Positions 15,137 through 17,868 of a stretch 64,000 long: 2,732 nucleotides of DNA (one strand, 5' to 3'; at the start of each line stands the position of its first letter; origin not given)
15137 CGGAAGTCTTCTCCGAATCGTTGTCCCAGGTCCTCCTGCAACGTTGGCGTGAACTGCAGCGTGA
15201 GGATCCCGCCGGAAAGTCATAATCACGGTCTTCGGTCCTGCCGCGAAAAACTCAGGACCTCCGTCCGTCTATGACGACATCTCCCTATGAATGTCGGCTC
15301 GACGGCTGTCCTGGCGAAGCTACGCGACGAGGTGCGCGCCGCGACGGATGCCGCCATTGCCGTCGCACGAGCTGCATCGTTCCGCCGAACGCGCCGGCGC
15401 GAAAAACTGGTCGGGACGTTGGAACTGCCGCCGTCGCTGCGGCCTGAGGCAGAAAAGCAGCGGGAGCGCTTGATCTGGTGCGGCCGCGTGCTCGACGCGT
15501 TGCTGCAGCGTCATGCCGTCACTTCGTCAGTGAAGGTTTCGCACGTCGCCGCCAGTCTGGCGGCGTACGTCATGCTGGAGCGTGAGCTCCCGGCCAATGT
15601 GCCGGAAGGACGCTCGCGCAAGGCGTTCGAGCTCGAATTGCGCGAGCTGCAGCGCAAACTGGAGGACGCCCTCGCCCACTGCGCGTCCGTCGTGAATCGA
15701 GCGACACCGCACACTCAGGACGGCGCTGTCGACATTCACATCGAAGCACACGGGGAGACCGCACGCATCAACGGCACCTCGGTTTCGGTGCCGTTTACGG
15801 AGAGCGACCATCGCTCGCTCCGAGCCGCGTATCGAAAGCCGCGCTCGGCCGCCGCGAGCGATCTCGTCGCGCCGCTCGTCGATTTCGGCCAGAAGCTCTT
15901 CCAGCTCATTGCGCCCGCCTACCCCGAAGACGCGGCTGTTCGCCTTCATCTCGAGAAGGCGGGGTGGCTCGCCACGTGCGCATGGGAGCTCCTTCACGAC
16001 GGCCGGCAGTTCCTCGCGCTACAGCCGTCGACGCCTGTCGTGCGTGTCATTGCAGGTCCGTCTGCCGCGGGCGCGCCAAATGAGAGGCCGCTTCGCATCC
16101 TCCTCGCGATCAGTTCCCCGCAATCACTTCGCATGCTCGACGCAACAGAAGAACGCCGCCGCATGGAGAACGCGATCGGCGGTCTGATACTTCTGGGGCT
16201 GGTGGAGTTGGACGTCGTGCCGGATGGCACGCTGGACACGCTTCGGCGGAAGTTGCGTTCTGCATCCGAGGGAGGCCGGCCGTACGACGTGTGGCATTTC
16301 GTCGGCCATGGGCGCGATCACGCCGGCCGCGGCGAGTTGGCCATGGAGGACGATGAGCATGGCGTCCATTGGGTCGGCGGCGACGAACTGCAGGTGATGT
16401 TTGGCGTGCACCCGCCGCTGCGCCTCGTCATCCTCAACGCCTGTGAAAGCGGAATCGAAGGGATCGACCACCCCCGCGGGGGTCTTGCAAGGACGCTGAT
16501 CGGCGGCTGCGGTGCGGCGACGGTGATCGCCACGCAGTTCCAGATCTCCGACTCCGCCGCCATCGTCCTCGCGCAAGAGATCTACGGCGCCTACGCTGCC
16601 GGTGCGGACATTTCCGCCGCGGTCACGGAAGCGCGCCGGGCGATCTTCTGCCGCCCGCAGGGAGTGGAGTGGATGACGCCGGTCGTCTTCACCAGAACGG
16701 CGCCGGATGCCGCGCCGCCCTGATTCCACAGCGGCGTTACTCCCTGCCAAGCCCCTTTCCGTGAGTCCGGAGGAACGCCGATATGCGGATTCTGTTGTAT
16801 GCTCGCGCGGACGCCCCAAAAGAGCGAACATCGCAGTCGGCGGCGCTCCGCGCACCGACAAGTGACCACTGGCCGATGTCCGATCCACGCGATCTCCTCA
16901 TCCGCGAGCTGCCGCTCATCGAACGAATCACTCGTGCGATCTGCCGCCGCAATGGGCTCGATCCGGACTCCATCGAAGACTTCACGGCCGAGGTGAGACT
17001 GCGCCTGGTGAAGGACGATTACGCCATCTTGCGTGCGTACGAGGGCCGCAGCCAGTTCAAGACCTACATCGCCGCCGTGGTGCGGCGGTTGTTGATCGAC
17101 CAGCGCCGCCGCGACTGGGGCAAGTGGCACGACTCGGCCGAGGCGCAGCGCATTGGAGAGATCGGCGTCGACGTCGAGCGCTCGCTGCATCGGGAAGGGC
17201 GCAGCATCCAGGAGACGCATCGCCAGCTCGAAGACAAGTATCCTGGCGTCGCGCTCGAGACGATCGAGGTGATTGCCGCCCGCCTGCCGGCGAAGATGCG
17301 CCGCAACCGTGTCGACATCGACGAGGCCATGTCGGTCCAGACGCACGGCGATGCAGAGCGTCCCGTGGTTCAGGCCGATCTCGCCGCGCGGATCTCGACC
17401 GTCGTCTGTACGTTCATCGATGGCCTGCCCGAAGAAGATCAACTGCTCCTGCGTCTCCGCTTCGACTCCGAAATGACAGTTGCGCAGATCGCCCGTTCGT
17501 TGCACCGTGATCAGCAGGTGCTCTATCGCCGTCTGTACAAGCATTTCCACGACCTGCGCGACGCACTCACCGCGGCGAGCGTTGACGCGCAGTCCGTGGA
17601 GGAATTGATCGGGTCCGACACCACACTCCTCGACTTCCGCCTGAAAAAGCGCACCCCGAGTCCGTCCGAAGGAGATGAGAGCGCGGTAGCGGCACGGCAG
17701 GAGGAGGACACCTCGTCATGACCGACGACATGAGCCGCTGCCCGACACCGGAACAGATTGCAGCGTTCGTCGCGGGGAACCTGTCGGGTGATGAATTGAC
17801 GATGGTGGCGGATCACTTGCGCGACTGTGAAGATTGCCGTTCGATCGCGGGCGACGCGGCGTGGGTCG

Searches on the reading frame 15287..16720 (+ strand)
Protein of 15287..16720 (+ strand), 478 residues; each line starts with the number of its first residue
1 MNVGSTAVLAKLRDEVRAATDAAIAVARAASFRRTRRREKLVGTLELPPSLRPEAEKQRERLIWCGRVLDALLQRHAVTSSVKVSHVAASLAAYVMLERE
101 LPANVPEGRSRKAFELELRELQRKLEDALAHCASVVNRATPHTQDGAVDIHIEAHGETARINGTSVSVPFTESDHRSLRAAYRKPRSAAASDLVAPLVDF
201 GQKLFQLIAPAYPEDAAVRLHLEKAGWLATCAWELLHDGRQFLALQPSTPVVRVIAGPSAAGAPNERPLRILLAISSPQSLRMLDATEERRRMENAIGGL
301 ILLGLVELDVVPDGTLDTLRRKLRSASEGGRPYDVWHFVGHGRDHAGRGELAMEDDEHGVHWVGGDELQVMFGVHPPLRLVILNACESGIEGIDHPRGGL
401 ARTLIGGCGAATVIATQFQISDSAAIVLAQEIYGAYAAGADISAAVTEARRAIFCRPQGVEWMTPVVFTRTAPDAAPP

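Call 10: search_protein_families(library=pfam, proteins=[window:15287-16720:+], max_evalue=0.01)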
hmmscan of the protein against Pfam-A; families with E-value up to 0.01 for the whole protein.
window:15287-16720:+ (478 aa): 1 family
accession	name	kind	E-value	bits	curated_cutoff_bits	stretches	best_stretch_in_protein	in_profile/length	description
PF12770.12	CHAT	-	3.6e-23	82.9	24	1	200-453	3-266/289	CHAT domain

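Call 12: search_protein_families(library=padloc, proteins=[window:15287-16720:+], max_evalue=0.001)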
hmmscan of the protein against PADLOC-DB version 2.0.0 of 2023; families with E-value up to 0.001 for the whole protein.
window:15287-16720:+ (478 aa): 1 family
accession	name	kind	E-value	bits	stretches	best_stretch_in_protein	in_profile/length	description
PDLC02016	SAVED_CHAT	-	6.9e-09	33.1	1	247-472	101-270/498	-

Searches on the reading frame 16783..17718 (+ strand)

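Call 10: search_protein_families(library=pfam, proteins=[window:16783-17718:+], max_evalue=0.01)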
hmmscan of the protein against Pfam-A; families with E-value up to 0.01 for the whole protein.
window:16783-17718:+ (312 aa): 3 families
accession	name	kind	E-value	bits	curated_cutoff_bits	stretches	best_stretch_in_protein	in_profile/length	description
PF04545.22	Sigma70_r4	-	0.00014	21.7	24.1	1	212-241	2-31/50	Sigma-70, region 4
PF04542.20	Sigma70_r2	-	0.00053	20.2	24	1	43-112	6-69/71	Sigma-70 region 2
PF08281.18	Sigma70_r4_2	-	0.0018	18.3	25.7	1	212-252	8-48/54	Sigma-70, region 4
